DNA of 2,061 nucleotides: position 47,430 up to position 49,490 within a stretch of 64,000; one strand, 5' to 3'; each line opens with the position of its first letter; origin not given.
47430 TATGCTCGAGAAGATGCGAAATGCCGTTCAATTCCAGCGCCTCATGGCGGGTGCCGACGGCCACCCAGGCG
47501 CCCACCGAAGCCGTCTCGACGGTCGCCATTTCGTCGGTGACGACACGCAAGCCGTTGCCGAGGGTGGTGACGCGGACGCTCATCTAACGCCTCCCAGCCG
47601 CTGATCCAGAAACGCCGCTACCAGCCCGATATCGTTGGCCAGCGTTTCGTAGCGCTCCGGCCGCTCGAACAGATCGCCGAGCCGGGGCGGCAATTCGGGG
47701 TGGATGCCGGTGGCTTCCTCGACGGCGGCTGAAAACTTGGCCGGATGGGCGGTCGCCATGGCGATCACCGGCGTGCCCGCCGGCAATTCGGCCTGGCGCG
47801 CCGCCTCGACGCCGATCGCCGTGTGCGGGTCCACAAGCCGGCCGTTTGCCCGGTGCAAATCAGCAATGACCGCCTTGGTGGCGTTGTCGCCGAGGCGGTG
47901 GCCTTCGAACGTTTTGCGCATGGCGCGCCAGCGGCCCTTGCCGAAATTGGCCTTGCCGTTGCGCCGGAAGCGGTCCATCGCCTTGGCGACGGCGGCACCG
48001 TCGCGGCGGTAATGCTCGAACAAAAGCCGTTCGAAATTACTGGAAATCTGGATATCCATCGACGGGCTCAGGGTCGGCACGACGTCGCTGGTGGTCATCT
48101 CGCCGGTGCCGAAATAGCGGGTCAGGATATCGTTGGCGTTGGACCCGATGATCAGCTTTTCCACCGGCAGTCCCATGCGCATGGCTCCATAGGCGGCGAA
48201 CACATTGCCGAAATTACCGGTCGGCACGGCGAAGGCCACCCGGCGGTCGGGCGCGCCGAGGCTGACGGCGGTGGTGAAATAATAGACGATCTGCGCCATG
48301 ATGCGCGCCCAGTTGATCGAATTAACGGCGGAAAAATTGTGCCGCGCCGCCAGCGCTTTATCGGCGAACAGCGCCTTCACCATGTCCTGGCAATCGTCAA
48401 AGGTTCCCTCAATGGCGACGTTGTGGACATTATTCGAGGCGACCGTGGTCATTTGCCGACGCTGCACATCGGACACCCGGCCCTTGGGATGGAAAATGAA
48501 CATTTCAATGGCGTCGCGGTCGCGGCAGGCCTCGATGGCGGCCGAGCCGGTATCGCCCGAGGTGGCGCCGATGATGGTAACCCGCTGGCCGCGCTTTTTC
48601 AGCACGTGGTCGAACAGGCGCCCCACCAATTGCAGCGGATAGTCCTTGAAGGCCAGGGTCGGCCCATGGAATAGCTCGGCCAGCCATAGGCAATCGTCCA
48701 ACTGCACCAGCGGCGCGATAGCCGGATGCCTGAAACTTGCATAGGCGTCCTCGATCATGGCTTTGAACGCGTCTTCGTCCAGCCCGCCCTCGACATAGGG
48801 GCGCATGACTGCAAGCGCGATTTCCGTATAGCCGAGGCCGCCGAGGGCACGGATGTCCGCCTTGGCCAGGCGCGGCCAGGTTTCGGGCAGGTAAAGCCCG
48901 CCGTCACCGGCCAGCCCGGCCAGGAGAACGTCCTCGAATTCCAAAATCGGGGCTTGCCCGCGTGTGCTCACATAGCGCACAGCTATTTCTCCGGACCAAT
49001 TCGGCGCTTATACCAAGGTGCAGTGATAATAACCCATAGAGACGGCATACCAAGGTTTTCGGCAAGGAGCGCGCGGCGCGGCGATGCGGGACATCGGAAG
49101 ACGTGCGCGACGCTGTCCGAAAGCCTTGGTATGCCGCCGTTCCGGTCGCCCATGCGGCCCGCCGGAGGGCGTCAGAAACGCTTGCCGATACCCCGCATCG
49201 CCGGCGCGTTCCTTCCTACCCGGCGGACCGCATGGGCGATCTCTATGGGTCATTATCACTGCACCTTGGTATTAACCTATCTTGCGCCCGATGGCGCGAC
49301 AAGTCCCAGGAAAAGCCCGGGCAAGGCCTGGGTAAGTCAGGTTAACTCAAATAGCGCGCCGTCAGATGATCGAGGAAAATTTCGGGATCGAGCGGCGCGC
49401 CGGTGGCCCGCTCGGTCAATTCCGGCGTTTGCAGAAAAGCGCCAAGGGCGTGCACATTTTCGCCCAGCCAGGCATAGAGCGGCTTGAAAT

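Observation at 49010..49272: Unrecognised structured intergenic element family: conserved hairpin cores inside stems that differ in every copy (cleanest copy)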

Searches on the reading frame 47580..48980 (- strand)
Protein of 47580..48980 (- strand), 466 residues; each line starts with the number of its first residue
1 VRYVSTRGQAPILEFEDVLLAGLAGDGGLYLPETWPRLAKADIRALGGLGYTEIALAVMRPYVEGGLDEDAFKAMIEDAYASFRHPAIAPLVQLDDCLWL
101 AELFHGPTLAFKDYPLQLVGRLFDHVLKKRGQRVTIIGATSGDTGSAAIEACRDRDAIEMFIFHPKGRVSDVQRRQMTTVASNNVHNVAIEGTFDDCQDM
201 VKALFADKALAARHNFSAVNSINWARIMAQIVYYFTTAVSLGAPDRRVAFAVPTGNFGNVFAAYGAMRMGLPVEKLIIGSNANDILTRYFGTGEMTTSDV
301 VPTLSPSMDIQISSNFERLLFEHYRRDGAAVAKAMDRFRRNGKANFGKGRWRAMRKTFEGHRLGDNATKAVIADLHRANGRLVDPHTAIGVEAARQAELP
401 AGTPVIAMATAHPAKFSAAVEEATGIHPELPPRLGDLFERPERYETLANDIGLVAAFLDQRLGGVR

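Call 27: find_encoding_contigs(protein=window:47580-48980:-, flank=3000, max_places=10)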
Protein window:47580-48980:- (466 aa): 17 contigs read that carry it; 10 places shown.
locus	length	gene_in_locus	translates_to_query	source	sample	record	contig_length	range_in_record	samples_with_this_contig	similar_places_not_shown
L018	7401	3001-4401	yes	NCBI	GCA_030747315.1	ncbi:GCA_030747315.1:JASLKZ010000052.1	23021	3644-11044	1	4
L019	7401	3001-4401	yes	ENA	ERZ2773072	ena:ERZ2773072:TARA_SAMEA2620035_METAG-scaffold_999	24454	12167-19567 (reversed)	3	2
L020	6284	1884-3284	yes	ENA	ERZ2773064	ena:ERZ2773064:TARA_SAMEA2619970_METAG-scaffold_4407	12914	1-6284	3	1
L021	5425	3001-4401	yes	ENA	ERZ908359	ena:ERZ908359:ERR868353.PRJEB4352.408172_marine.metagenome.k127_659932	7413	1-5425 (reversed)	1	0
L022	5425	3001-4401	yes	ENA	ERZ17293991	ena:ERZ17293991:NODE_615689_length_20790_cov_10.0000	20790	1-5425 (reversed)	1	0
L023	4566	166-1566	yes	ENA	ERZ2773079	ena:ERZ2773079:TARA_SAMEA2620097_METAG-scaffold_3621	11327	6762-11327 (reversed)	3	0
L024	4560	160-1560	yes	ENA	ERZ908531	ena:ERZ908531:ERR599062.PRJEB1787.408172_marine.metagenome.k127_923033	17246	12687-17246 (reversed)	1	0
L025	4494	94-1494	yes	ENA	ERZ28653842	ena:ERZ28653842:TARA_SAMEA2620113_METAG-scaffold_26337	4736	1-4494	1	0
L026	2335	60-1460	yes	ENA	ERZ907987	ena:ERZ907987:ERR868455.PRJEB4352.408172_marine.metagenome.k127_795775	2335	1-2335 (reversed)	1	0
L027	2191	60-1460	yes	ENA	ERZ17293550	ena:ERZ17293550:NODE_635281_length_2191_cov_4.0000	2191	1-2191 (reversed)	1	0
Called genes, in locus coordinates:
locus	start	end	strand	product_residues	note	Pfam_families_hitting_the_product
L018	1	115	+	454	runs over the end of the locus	PF00115:COX1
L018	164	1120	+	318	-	PF01040:UbiA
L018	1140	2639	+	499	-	PF02074:Peptidase_M32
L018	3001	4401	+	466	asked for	PF14821:Thr_synth_N, PF00291:PALP, PF24857:THR4_C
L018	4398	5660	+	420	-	PF00675:Peptidase_M16, PF05193:Peptidase_M16_C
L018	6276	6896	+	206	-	PF13577:SnoaL_4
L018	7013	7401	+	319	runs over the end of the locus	PF12974:Phosphonate-bd (weak), PF16868:NMT1_3, PF09084:NMT1 (weak)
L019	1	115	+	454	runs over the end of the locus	PF00115:COX1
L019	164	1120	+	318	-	PF01040:UbiA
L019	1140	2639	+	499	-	PF02074:Peptidase_M32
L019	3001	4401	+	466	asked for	PF14821:Thr_synth_N, PF00291:PALP, PF24857:THR4_C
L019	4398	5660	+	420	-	PF00675:Peptidase_M16, PF05193:Peptidase_M16_C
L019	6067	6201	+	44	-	-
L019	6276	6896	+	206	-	PF13577:SnoaL_4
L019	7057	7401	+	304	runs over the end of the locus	PF12974:Phosphonate-bd (weak), PF16868:NMT1_3, PF09084:NMT1 (weak)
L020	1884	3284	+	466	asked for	PF14821:Thr_synth_N, PF00291:PALP, PF24857:THR4_C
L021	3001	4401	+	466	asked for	PF14821:Thr_synth_N, PF00291:PALP, PF24857:THR4_C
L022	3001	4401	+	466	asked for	PF14821:Thr_synth_N, PF00291:PALP, PF24857:THR4_C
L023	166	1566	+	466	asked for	PF14821:Thr_synth_N, PF00291:PALP, PF24857:THR4_C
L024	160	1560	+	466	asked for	PF14821:Thr_synth_N, PF00291:PALP, PF24857:THR4_C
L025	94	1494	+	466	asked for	PF14821:Thr_synth_N, PF00291:PALP, PF24857:THR4_C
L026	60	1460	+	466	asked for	PF14821:Thr_synth_N, PF00291:PALP, PF24857:THR4_C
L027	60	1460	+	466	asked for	PF14821:Thr_synth_N, PF00291:PALP, PF24857:THR4_C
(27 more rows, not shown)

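Call 53: find_homologous_proteins(query=window:47580-48980:-, max_evalue=1e-100)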
Query window:47580-48980:- (466 aa): 7999 proteins with E <= 1e-100 among 8000 candidates; the best 120 are listed.
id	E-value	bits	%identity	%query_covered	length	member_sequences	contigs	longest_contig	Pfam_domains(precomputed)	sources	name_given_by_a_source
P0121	0.0e+0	1051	100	100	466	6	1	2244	PF00291.32,PF24857.2,PF14821.12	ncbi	-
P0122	3.5e-256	868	81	99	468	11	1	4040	PF00291.32,PF24857.2,PF14821.12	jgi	jgi:threonine synthase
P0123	7.1e-251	851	79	99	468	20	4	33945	PF00291.32,PF24857.2,PF14821.12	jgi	jgi:threonine synthase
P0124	9.0e-250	847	80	99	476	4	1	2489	PF00291.32,PF24857.2,PF14821.12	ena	-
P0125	2.5e-248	842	79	99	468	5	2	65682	PF00291.32,PF24857.2,PF14821.12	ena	-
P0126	1.6e-242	823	77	99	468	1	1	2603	PF00291.32,PF24857.2,PF14821.12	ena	-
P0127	3.5e-235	799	75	99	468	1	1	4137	PF00291.32,PF24857.2,PF14821.12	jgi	-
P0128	1.4e-232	791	75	99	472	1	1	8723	PF00291.32,PF24857.2,PF14821.12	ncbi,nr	ncbi:MAG: threonine synthase [Pseudomonadota bacterium]|nr:threonine synthase [Pseudomonadota bacter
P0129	1.5e-226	771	73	99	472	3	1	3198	PF00291.32,PF24857.2,PF14821.12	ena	-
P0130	4.8e-226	769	74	100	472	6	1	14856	PF00291.32,PF24857.2,PF14821.12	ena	-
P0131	5.4e-224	762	73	99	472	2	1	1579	PF00291.32,PF24857.2,PF14821.12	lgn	-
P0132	2.4e-222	757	72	99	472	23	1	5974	PF00291.32,PF24857.2,PF14821.12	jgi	jgi:threonine synthase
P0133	3.2e-222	756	72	99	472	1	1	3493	PF00291.32,PF24857.2,PF14821.12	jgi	jgi:threonine synthase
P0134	4.7e-220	749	71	100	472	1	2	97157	PF00291.32,PF24857.2,PF14821.12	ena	-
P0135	1.1e-219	748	70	99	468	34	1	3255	PF00291.32,PF24857.2,PF14821.12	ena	-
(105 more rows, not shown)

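Call 54: find_encoding_contigs(protein=P0125, flank=10000, max_places=2)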
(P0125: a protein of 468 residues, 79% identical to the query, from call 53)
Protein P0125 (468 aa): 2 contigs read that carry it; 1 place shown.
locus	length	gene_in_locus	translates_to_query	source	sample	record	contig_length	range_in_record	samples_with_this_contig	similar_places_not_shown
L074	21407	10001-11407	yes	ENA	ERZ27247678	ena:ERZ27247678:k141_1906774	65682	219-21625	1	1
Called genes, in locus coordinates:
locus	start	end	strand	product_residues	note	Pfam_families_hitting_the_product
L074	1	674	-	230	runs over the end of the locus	PF00515:TPR_1 (faint), PF07719:TPR_2 (faint), PF13181:TPR_8 (faint), PF13432:TPR_16 (faint), PF13414:TPR_11 (weak), PF13431:TPR_17 (weak), PF13424:TPR_12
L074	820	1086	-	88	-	PF06170:DUF983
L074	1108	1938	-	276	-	PF00510:COX3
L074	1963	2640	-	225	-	PF04442:CtaG_Cox11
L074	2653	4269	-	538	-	PF00115:COX1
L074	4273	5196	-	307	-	PF02790:COX2_TM, PF00116:COX2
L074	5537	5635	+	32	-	-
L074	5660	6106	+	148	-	PF04238:DUF420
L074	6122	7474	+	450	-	PF00115:COX1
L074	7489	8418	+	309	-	PF01040:UbiA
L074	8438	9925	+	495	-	PF02074:Peptidase_M32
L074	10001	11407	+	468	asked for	PF14821:Thr_synth_N, PF00291:PALP, PF24857:THR4_C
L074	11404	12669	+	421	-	PF00675:Peptidase_M16, PF05193:Peptidase_M16_C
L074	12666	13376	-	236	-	PF01925:TauE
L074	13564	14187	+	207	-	PF13577:SnoaL_4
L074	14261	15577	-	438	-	PF06808:DctM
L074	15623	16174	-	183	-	PF04290:DctQ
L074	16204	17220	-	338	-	PF03480:DctP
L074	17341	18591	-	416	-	PF05977:MFS_3, PF07690:MFS_1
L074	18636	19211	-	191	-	PF02622:DUF179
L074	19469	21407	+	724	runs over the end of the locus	PF11412:DsbD_N, PF28432:DUF8393, PF02683:DsbD_TM, PF13899:Thioredoxin_7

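Call 55: find_encoding_contigs(protein=P0123, flank=10000, max_places=2)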
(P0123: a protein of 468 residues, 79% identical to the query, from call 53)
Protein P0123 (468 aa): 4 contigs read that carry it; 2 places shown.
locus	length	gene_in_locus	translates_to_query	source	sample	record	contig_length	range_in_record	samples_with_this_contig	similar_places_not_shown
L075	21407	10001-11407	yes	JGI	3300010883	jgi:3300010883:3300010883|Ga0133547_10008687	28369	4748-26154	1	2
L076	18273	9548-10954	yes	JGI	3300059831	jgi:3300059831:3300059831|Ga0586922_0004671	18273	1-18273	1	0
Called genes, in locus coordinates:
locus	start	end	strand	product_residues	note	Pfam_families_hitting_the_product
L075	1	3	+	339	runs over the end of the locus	PF02470:MlaD, PF11887:Mce4_CUP1 (faint), PF07464:ApoLp-III (faint), PF28544:Helical_needle (faint)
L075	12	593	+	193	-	PF03886:ABC_trans_aux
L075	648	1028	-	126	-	PF06170:DUF983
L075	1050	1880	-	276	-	PF00510:COX3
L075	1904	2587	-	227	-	PF04442:CtaG_Cox11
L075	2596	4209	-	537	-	PF00115:COX1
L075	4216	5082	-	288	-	PF02790:COX2_TM, PF00116:COX2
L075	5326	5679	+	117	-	-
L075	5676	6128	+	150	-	PF04238:DUF420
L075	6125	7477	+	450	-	PF00115:COX1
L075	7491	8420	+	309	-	PF01040:UbiA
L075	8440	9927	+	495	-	PF02074:Peptidase_M32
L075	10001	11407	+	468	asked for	PF14821:Thr_synth_N, PF00291:PALP, PF24857:THR4_C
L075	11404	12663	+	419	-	PF00675:Peptidase_M16, PF05193:Peptidase_M16_C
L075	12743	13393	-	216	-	PF05494:MlaC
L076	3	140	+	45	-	?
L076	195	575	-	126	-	PF06170:DUF983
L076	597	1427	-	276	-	PF00510:COX3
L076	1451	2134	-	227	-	PF04442:CtaG_Cox11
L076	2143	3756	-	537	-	PF00115:COX1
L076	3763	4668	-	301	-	PF02790:COX2_TM, PF00116:COX2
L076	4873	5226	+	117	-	-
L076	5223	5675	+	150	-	PF04238:DUF420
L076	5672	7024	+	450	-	PF00115:COX1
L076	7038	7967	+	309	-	PF01040:UbiA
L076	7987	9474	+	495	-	PF02074:Peptidase_M32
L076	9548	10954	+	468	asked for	PF14821:Thr_synth_N, PF00291:PALP, PF24857:THR4_C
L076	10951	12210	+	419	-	PF00675:Peptidase_M16, PF05193:Peptidase_M16_C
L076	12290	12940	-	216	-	PF05494:MlaC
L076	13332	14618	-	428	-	PF00815:Histidinol_dh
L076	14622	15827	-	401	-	PF00108:Thiolase_N, PF02803:Thiolase_C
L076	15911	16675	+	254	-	PF00106:adh_short, PF13561:adh_short_C2, PF23441:SDR (faint)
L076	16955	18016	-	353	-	PF00389:2-Hacid_dh, PF02826:2-Hacid_dh_C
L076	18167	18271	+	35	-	?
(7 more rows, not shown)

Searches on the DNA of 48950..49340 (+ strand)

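Call 11: search_dna_similar(query=window:49010-49272:+, collection=plasmids, mode=distant, max_rows=30, max_evalue=0.001)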
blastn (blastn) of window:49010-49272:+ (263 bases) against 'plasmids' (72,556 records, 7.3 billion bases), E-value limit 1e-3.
No match.
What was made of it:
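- The plasmid collection gave no match (call 11).
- Tried and rejected: No match, so it is not one of the rhizobial RIME/Sm repeats carried on megaplasmids (call 11).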

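Call 18: search_rna_families(source=window, start=48950, end=49340, threshold=evalue, max_evalue=10)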
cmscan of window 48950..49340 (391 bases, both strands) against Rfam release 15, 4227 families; matches with E-value up to 10: 4.
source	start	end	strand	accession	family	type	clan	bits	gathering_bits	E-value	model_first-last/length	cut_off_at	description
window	49010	49272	+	RF04159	MIR1437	Gene; miRNA;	-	32.6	168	0.00071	1-192/192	no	MIR1437 microRNA precursor family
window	49041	49137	+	RF03991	mir-9209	Gene; miRNA;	-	23.4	90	0.014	10-64/72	no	mir-9209 microRNA precursor family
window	49143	49242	-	RF03984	MIR2933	Gene; miRNA;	-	14.4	70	4.3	1-112/112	no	MIR2933 microRNA precursor family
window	49150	49235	-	RF00216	IRES_c-myc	Cis-reg; IRES;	-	7.6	40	5.8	28-163/302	no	c-myc internal ribosome entry site (IRES)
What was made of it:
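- On Any Rfam RNA family: With permissive thresholds the element gives only sub-threshold hits to long miRNA-precursor hairpins and an IRES model (call 18).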

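Call 68: build_rna_model(alignment_id=A5, structure=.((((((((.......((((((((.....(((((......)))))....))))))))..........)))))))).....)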
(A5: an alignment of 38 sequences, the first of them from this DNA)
Model R1 built from alignment A5 (38 sequences, 80 columns); structure: as given.
model positions 77; base pairs 21; branch points 0; effective number of sequences 4.94; information 0.735 bits per position. Calibrated on 0.2 Mb of random sequence (short: E-values are rough).
structure used (alignment columns):
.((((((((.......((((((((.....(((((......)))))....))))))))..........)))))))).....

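Call 69: search_with_rna_model(model_id=R1, source=window, filters=off, max_evalue=1)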
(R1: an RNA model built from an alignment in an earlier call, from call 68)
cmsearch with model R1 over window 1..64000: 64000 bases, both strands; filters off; matches with E-value up to 1: 9.
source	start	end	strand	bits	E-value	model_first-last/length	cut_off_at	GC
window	49053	49129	+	83.7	9.9e-23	1-77/77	no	0.68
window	49153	49229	-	79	2.5e-21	1-77/77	no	0.73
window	32026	32103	+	65.8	2.4e-17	1-77/77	no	0.71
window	27865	27942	+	63.1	1.5e-16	1-77/77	no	0.62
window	32187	32263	-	60.1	1.2e-15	1-77/77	no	0.77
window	27965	28042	-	50.5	9.4e-13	1-77/77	no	0.67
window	50539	50604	-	13.3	0.14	1-77/77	no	0.71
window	46554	46613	-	12.2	0.28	1-77/77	no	0.67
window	27892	27909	-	11.9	0.35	30-47/77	no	0.67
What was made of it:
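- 49063..49116 (+): REP-like core a, forward on the + strand. Layout: CAAGGAG tag, stem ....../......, apical hairpin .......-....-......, tail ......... Covariance model hit 49053-49129 (+), 83.7 bits (call 69).
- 49166..49219 (-): REP-like core b, forward on the - strand. Layout: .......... tag, stem, apical hairpin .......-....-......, tail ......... Covariance model hit 49153-49229 (-), 79 bits (call 69).
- Checked: One covariance model built from both finds exactly six hits in the window, three on + and three on -, at E 1e-12 to 1e-22 (call 69).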

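Call 71: search_with_rna_model(model_id=R1, sources=[L001, L003, L004, L005, L007, L008, L012, L017, L028, L029, L031, L032, L034, L037, L042, L044, L045, L046, L047, L049, L054, L057, L059, L062, L066, L070, L072, L073, L074, L075, L002, L006, L009, L010, L011, L013, L014, L015, L016, L033, L035, L036, L038, L039, L040, L041, L043, L048, L050, L051, L052, L053, L055, L056, L058, L060], max_evalue=0.01)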
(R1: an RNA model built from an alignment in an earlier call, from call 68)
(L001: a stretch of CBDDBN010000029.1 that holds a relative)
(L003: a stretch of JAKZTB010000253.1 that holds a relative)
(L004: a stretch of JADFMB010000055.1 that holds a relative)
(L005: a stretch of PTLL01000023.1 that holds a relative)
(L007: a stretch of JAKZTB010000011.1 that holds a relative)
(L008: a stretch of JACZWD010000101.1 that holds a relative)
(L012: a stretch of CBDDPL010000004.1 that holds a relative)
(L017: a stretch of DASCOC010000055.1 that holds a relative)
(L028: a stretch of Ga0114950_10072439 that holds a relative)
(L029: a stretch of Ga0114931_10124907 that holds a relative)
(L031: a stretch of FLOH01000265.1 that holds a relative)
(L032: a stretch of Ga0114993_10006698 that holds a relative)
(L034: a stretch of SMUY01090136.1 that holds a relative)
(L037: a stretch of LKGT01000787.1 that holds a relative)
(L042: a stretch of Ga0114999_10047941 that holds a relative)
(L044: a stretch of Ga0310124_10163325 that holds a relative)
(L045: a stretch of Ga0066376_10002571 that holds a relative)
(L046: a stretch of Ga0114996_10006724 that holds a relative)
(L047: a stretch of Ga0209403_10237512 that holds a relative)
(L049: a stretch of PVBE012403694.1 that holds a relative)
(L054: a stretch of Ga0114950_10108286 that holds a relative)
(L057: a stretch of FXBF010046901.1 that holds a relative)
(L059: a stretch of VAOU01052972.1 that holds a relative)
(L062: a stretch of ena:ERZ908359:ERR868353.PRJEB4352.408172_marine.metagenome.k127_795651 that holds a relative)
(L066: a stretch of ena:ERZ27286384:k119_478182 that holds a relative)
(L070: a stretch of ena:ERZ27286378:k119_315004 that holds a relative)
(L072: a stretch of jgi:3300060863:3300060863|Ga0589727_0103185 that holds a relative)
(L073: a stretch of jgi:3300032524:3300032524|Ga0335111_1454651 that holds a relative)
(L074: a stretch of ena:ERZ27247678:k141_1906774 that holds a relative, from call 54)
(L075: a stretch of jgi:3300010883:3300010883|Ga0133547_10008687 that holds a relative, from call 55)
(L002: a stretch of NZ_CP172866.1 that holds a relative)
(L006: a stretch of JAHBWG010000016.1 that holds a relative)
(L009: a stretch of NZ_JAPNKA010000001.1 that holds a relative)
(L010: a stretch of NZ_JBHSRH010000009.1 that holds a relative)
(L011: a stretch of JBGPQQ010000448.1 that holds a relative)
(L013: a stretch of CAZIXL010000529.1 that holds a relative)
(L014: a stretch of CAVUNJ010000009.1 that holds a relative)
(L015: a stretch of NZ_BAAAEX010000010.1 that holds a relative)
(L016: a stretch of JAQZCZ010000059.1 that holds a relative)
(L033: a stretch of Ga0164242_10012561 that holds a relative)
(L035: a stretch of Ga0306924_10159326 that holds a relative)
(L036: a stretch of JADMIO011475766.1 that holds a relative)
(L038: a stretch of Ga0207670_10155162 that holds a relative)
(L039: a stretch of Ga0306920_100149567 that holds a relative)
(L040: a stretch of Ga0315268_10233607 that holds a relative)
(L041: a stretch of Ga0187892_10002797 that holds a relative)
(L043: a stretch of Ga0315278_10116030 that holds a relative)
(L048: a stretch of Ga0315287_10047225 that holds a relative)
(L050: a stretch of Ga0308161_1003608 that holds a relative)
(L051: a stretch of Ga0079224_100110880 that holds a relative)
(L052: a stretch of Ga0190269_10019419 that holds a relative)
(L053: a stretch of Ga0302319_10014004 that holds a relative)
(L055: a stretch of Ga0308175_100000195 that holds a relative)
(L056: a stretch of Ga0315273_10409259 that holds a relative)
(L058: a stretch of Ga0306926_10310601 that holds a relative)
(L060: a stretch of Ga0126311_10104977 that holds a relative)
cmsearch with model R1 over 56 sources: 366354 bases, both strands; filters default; matches with E-value up to 0.01: 59.
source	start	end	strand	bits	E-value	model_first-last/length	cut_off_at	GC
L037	2589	2665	+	86.9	6.1e-23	1-77/77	no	0.7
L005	4433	4509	+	85.6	1.6e-22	1-77/77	no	0.7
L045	1617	1693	+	85.6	1.6e-22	1-77/77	no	0.7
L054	2102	2178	+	85.4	1.8e-22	1-77/77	no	0.68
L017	4557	4633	+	85.3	1.9e-22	1-77/77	no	0.71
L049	1353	1429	+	85.3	1.9e-22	1-77/77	no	0.71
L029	239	315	+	84.7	2.9e-22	1-77/77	no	0.7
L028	239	315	+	84.7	3e-22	1-77/77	no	0.66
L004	5313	5389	-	84.6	3.1e-22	1-77/77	no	0.68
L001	4123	4199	-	84.6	3.1e-22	1-77/77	no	0.68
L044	834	910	-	84.6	3.1e-22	1-77/77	no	0.7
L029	339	415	-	83.9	4.9e-22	1-77/77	no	0.77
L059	3419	3495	-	83.4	7e-22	1-77/77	no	0.7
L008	7215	7291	-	83.2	8.1e-22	1-77/77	no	0.66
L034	2166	2242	+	83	9.3e-22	1-77/77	no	0.69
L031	5426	5502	+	82.1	1.7e-21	1-77/77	no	0.69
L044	734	810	+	81.7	2.3e-21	1-77/77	no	0.65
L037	2689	2765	-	81.4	2.8e-21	1-77/77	no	0.64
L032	3880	3956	+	80.8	4.2e-21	1-77/77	no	0.68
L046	9450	9526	-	80.8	4.2e-21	1-77/77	no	0.68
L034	2266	2342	-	80.7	4.6e-21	1-77/77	no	0.69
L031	5526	5602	-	80.6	4.8e-21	1-77/77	no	0.64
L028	354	430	-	80.5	5.3e-21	1-77/77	no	0.73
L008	1443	1519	+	80.4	5.7e-21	1-77/77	no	0.66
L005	4533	4609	-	80.2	6.6e-21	1-77/77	no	0.6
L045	1717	1793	-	80.2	6.6e-21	1-77/77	no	0.6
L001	4023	4099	+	79.6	9.7e-21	1-77/77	no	0.64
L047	580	656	-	79.3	1.2e-20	1-77/77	no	0.65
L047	480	556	+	78.5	2e-20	1-77/77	no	0.7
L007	5408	5484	+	78.4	2.2e-20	1-77/77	no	0.66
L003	201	277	-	77.9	3.2e-20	1-77/77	no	0.73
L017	4657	4733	-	77.9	3.2e-20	1-77/77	no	0.64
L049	1453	1529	-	77.9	3.2e-20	1-77/77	no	0.64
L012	4554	4630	+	77.7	3.6e-20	1-77/77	no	0.65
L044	75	151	+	77.7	3.6e-20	1-77/77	no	0.69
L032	3980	4056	-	77.7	3.7e-20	1-77/77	no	0.69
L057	1050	1127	+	77.5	4.2e-20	1-77/77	no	0.69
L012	4654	4730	-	77.2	5e-20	1-77/77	no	0.64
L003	101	177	+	77.2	5.2e-20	1-77/77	no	0.66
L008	1289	1365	+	76.5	8.3e-20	1-77/77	no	0.64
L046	9349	9426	+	75.7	1.4e-19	1-77/77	no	0.68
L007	5508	5584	-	73.8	5.2e-19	1-77/77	no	0.78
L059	3319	3395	+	72.6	1.2e-18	1-77/77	no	0.62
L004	5159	5234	+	69.9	8e-18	1-77/77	no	0.76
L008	1543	1619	-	69.9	8e-18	1-77/77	no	0.66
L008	7116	7191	+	63.9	5e-16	1-77/77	no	0.71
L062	2662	2737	+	61.3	3.1e-15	1-77/77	no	0.63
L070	2662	2737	+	61.3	3.1e-15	1-77/77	no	0.63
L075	17187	17263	+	58.1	2.8e-14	1-77/77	no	0.65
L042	1822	1899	-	56.6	7.6e-14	1-77/77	no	0.64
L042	1722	1798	+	55.5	1.6e-13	1-77/77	no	0.75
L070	2761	2838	-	50.5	5.3e-12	1-77/77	no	0.67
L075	17287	17364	-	50.3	5.9e-12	1-77/77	no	0.73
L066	2662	2736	+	40.4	5.8e-09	1-77/77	no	0.63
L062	2762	2834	-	28.4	2.2e-05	1-77/77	no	0.71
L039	1286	1368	-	23.3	0.00079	1-77/77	no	0.71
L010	547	603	-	22.3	0.0015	9-67/77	no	0.81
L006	1910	1975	+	20.7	0.0046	1-77/77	no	0.74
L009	640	731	-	20.3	0.006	1-77/77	no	0.67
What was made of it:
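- On REP (GTAG-tagged) / REPIN: Lone cores occur only in truncated or contig-end copies (calls 69, 71).
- The four weakest hits, 20-23 bits, lie in unrelated soil and other genomes (calls 69, 71).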
